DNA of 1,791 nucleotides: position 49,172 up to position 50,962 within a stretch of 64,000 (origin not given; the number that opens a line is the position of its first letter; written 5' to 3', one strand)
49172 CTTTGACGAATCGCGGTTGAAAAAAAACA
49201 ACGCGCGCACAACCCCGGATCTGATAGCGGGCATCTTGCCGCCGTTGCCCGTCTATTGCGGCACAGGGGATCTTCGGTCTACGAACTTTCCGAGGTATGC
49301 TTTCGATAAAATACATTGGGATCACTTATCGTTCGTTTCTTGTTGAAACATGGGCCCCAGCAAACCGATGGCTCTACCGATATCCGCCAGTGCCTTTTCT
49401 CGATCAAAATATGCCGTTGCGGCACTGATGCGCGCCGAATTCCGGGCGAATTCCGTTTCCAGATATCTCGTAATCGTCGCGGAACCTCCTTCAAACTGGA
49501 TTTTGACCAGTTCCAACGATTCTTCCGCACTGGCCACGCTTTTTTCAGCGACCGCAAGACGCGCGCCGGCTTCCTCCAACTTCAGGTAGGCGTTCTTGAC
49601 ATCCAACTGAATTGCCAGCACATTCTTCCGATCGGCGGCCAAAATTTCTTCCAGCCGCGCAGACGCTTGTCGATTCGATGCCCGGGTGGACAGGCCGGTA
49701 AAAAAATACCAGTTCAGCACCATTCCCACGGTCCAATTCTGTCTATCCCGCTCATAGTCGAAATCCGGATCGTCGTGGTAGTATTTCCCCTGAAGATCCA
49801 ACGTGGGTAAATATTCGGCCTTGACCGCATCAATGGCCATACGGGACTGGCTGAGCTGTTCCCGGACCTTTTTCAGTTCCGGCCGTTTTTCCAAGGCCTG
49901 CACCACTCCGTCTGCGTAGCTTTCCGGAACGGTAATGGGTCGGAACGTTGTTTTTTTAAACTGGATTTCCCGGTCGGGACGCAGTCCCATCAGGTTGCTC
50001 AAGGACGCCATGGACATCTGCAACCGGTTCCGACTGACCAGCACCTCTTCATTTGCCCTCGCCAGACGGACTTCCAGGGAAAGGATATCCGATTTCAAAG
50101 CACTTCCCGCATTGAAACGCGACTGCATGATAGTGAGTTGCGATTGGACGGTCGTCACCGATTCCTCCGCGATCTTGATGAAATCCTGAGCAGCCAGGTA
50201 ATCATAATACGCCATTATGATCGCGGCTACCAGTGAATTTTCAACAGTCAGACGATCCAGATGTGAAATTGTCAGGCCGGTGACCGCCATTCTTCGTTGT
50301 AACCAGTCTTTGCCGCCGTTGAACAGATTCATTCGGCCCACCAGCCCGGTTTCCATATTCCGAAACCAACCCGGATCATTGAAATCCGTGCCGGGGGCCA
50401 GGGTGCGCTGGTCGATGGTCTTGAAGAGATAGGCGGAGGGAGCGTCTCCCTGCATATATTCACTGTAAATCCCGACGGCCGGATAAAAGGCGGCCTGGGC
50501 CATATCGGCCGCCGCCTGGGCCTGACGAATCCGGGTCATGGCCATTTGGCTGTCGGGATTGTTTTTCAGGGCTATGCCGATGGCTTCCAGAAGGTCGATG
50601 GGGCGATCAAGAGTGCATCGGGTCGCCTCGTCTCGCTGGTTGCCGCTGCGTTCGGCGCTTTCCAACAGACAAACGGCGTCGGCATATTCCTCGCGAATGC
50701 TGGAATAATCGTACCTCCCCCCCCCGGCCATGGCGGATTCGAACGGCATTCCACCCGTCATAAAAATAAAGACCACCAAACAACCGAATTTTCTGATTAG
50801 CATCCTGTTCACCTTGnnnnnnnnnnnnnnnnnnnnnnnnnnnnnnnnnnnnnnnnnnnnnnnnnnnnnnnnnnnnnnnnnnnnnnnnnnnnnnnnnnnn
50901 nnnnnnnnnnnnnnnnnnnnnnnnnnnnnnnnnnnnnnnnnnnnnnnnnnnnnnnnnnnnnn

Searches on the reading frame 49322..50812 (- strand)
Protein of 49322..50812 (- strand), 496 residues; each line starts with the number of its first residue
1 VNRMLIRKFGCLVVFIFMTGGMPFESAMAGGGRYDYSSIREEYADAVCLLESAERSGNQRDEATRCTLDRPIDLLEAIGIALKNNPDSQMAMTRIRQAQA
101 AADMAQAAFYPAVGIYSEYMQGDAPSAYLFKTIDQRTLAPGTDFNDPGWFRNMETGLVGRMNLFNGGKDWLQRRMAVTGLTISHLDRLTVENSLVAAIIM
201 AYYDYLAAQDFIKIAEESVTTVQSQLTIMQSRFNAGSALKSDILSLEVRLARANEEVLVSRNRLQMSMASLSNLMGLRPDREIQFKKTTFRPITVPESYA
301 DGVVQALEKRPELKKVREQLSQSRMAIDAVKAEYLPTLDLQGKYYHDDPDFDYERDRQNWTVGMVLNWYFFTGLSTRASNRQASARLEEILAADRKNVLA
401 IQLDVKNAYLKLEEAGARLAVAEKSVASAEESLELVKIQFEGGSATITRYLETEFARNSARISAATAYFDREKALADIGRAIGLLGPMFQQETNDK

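Call 6: search_protein_families(library=pfam, proteins=[window:49322-50812:-], max_evalue=0.01)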
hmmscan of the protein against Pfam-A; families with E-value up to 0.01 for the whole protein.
window:49322-50812:- (496 aa): 1 family
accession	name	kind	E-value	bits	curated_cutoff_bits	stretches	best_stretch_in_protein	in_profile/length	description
PF02321.23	OEP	-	8.4e-59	199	22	2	304-483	6-187/187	Outer membrane efflux protein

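Call 7: search_protein_families(library=ncbifam, proteins=[window:49322-50812:-], max_evalue=0.01)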
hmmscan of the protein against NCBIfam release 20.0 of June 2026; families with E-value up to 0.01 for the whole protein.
window:49322-50812:- (496 aa): 11 families
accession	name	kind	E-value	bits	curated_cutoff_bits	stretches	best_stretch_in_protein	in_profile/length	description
TIGR01844.1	type_I_sec_TolC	subfamily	3.6e-43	148.1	225.15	1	73-487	4-402/414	TolC family outer membrane protein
TIGR01845.1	outer_NodT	subfamily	7e-34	117.4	210.05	1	77-483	62-458/460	efflux transporter outer membrane subunit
NF007002.0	PRK09465.1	equivalog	2e-16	59.6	495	1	73-453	25-394/460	outer membrane channel protein TolC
NF033143.1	efflux_OM_AdeK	equivalog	8.7e-15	54.4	900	1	74-452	64-425/480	multidrug efflux RND transporter AdeIJK outer membrane channel subunit AdeK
NF052390.1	efflux_OMP_AbuO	equivalog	2.4e-13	49.6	700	1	72-465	21-413/447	multidrug efflux outer membrane protein AbuO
NF033142.1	efflux_OM_AdeC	exception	1.7e-11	43.5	975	1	73-446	63-422/465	multidrug efflux RND transporter AdeABC outer membrane channel subunit AdeC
NF047721.1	ToxDrgExpTdeA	equivalog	2.4e-08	33.3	550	1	190-462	157-429/455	toxin/drug exporter TdeA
NF007390.0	PRK09915.1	equivalog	2.9e-07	29.6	597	1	78-345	73-336/488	MdtP family multidrug efflux transporter outer membrane subunit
NF007347.1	PRK09837.1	subfamily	4.2e-07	29.2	598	1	77-341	67-312/461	Cu(I)/Ag(I) efflux RND transporter outer membrane protein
NF045679.1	DiMtlExpIhpA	equivalog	4.4e-05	22.3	650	1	178-321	116-257/424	divalent metal ion exporter subunit IhpA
NF008524.1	PRK11459.1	equivalog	0.00013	20.9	650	1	75-341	68-329/478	multidrug resistance outer membrane protein MdtQ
